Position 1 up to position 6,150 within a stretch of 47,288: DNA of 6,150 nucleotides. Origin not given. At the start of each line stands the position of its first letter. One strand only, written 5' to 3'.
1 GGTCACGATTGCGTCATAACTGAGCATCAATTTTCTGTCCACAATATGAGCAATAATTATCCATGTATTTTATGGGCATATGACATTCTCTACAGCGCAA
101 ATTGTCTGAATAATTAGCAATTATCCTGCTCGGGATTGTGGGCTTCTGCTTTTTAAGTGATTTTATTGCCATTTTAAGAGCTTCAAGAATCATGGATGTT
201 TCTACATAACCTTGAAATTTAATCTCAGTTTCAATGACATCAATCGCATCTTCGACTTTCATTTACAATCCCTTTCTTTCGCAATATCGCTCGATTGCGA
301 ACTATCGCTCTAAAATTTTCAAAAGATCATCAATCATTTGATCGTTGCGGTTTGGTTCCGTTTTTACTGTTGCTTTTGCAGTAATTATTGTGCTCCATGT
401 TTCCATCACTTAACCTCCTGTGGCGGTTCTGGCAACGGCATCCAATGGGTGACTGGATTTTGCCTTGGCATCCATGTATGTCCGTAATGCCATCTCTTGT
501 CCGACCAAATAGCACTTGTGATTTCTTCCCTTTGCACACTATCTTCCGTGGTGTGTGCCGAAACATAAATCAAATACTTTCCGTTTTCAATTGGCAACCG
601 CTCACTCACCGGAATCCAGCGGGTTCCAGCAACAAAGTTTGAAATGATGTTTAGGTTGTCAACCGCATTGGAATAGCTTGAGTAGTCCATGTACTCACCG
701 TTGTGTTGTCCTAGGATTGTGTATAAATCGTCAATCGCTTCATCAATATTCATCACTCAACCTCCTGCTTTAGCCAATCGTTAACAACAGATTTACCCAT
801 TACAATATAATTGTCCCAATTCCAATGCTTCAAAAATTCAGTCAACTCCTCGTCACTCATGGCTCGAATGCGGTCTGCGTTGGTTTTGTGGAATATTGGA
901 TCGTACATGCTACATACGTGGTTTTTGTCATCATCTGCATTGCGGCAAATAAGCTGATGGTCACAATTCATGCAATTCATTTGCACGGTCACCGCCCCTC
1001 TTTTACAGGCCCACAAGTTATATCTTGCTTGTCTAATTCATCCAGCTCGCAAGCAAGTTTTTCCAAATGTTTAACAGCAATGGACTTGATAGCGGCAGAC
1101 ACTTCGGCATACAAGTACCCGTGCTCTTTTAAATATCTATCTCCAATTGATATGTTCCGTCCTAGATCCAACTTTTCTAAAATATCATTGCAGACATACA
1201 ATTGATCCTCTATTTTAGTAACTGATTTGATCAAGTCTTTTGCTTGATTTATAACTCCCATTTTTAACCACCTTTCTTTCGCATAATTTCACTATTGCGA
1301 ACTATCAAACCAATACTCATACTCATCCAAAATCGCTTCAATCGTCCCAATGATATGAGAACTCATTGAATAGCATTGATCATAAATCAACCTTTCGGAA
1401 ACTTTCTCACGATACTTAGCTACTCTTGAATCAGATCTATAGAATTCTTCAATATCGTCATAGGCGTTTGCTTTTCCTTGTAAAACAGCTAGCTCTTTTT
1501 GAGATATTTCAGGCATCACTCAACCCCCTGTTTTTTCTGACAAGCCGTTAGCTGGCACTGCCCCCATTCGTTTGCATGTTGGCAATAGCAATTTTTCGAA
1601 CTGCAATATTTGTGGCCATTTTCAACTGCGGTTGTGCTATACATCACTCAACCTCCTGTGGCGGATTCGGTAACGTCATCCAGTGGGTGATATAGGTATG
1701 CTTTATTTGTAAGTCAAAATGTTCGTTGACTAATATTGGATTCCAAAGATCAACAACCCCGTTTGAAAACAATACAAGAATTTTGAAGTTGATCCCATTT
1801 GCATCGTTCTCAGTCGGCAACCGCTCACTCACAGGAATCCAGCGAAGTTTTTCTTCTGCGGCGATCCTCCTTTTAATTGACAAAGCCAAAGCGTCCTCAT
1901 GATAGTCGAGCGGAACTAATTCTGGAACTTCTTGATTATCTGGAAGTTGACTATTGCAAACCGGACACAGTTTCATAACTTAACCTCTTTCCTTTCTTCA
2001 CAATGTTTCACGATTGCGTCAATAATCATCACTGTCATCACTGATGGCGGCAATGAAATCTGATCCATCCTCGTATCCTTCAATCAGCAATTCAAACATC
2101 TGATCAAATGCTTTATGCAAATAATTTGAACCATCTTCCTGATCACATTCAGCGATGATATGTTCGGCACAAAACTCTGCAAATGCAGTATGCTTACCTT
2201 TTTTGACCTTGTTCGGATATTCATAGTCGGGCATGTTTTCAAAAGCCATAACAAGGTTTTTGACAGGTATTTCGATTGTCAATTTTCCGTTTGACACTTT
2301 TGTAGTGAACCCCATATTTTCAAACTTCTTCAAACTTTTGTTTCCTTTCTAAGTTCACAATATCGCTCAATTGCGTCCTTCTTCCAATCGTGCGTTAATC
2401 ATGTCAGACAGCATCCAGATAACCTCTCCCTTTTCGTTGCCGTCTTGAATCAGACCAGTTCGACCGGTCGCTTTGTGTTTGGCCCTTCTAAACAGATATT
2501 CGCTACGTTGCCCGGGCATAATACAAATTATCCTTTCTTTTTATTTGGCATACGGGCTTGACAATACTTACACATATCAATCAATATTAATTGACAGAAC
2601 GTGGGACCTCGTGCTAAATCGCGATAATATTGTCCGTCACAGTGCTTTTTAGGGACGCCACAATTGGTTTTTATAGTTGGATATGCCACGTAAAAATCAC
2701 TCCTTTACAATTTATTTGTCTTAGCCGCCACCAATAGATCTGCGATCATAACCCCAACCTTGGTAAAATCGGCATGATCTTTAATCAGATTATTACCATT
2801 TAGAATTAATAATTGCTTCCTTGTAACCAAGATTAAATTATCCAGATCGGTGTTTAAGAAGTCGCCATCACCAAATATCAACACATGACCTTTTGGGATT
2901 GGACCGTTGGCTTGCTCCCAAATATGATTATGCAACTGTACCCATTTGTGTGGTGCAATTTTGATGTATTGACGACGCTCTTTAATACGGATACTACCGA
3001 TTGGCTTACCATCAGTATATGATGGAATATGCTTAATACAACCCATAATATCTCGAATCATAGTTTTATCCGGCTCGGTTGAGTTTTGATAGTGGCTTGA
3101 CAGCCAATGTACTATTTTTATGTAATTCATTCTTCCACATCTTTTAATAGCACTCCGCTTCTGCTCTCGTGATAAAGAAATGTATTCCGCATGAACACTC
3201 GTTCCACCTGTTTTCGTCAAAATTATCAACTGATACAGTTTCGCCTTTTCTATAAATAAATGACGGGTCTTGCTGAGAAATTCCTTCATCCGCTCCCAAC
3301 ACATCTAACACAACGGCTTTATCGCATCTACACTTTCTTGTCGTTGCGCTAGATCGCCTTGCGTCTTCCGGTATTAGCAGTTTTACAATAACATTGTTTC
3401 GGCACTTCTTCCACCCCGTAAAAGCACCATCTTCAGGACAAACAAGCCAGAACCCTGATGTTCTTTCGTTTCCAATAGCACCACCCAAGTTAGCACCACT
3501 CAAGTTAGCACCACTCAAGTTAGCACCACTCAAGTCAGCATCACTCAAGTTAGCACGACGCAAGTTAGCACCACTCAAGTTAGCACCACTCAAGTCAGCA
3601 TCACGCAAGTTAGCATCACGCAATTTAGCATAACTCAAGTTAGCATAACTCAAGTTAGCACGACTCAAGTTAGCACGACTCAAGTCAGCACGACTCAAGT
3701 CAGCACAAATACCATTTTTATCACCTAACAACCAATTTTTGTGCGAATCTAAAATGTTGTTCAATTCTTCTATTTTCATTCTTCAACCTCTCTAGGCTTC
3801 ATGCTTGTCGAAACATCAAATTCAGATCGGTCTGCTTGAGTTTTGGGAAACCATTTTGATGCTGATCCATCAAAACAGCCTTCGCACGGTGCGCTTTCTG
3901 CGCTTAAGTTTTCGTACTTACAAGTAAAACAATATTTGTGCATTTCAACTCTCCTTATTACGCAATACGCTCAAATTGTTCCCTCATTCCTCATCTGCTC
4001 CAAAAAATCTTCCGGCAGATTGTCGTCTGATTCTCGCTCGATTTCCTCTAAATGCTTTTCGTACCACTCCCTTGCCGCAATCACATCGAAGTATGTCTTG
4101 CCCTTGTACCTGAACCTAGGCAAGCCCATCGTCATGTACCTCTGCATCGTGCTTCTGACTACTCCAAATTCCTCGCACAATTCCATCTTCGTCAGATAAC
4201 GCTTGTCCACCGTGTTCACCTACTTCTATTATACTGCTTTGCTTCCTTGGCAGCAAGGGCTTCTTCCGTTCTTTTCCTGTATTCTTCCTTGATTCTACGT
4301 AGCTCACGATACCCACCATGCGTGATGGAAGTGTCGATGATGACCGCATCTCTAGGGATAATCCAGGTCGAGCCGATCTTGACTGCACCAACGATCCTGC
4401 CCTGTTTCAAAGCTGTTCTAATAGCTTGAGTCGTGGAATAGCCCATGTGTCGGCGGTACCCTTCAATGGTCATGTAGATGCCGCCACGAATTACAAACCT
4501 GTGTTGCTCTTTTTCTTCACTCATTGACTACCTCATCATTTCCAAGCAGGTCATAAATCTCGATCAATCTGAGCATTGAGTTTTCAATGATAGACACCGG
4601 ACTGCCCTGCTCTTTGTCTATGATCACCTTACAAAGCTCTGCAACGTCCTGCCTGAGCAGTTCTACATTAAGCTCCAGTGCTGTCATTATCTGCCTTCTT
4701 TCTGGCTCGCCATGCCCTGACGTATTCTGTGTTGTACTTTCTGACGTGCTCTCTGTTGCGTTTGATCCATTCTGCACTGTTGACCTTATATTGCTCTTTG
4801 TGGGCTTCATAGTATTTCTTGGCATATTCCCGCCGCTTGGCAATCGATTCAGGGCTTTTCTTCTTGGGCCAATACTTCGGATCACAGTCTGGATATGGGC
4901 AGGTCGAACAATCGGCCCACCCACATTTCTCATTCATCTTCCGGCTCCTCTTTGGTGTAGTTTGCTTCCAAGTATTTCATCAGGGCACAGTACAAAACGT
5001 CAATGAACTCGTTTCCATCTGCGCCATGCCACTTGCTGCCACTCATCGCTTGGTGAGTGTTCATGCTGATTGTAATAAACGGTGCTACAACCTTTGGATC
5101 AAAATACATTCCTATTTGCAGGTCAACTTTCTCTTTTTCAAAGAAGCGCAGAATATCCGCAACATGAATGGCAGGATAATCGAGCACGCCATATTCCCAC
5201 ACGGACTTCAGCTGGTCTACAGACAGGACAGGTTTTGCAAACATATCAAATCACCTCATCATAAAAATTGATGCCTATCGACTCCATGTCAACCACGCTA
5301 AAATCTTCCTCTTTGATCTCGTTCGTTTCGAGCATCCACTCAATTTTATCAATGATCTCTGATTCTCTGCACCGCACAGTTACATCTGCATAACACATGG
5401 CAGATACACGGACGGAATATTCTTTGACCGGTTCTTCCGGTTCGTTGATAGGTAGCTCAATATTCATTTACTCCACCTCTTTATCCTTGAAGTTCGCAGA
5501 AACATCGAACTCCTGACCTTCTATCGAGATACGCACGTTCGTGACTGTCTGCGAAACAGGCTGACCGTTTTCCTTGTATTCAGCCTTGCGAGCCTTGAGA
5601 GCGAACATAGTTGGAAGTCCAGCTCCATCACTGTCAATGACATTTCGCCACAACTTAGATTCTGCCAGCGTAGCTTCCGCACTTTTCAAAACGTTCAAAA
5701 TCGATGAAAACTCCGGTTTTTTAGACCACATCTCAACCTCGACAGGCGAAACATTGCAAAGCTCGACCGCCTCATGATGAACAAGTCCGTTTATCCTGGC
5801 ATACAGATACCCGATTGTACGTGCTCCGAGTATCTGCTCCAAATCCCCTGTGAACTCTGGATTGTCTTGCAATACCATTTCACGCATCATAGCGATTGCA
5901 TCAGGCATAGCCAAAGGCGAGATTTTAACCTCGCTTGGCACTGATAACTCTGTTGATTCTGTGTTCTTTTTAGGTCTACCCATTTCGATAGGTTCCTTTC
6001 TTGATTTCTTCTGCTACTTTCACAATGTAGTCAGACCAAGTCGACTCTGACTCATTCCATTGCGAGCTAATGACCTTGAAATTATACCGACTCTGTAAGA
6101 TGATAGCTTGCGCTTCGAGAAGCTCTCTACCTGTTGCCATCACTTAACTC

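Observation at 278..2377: A 24-nt element repeated at gene boundaries of the early arm in one orientation (stoperator- or start-associated-sequence-like)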

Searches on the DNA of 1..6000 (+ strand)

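Call 4: search_dna_similar(query=window:1-6000:+, collection=phages, mode=near, max_rows=25)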
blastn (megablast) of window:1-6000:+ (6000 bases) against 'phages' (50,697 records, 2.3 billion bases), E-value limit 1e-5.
No match.

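Call 62: search_rna_families(source=window, start=1, end=4200, threshold=evalue, max_evalue=1)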
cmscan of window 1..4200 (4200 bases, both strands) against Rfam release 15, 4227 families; matches with E-value up to 1: 0.
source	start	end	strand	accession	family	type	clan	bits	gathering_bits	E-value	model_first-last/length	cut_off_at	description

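Call 77: search_dna_similar(query=window:260-306:-, collection=phages, mode=distant, max_evalue=10, max_rows=15)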
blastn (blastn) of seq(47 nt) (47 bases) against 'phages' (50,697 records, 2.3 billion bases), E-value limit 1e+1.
Records with a match: 10; places in all: 10; records where one place covers at least 80% of the query: 0.
Best place of each record, by identity: 90-95% 7; 80-90% 3.
By first word of the organism name: Listeria 4; Lactobacillus 4; Bacteriophage 1; Xanthomonas 1.
By host as written in the record: Listeria monocytogenes 4; Lactobacillus delbrueckii 4; - 1; Xanthomonas vasicola pv. musacearum Xvm9-7 1.
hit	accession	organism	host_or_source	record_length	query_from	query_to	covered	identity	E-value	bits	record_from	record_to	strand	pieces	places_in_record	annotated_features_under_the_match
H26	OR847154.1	Listeria phage LM 4-11-1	Listeria monocytogenes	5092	18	47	64%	86.7%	3e+0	34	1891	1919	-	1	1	record has no annotation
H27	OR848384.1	Listeria phage LM 4-14-1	Listeria monocytogenes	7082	18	47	64%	86.7%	3e+0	34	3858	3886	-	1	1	record has no annotation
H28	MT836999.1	Bacteriophage sp.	human fecal samples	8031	12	39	60%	85.7%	3e+0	34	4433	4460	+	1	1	record has no annotation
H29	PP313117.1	Xanthomonas phage Kintu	Xanthomonas vasicola pv. musacearum ...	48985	15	39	53%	92.0%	3e-1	37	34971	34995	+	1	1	none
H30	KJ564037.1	Lactobacillus phage Ld17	Lactobacillus delbrueckii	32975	2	26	53%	92.0%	3e+0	35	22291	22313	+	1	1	hypothetical protein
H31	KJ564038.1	Lactobacillus phage Ld3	Lactobacillus delbrueckii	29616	2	26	53%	92.0%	3e+0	35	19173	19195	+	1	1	hypothetical protein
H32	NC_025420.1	Lactobacillus phage Ld17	Lactobacillus delbrueckii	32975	2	26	53%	92.0%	3e+0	35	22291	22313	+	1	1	exonuclease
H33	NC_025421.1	Lactobacillus phage Ld3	Lactobacillus delbrueckii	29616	2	26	53%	92.0%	3e+0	35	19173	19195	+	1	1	exonuclease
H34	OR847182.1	Listeria phage LM 4-11-1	Listeria monocytogenes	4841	10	33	51%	91.7%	9e-1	36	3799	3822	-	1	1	record has no annotation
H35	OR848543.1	Listeria phage LM 4-14-1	Listeria monocytogenes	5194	10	33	51%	91.7%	9e-1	36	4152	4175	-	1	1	record has no annotation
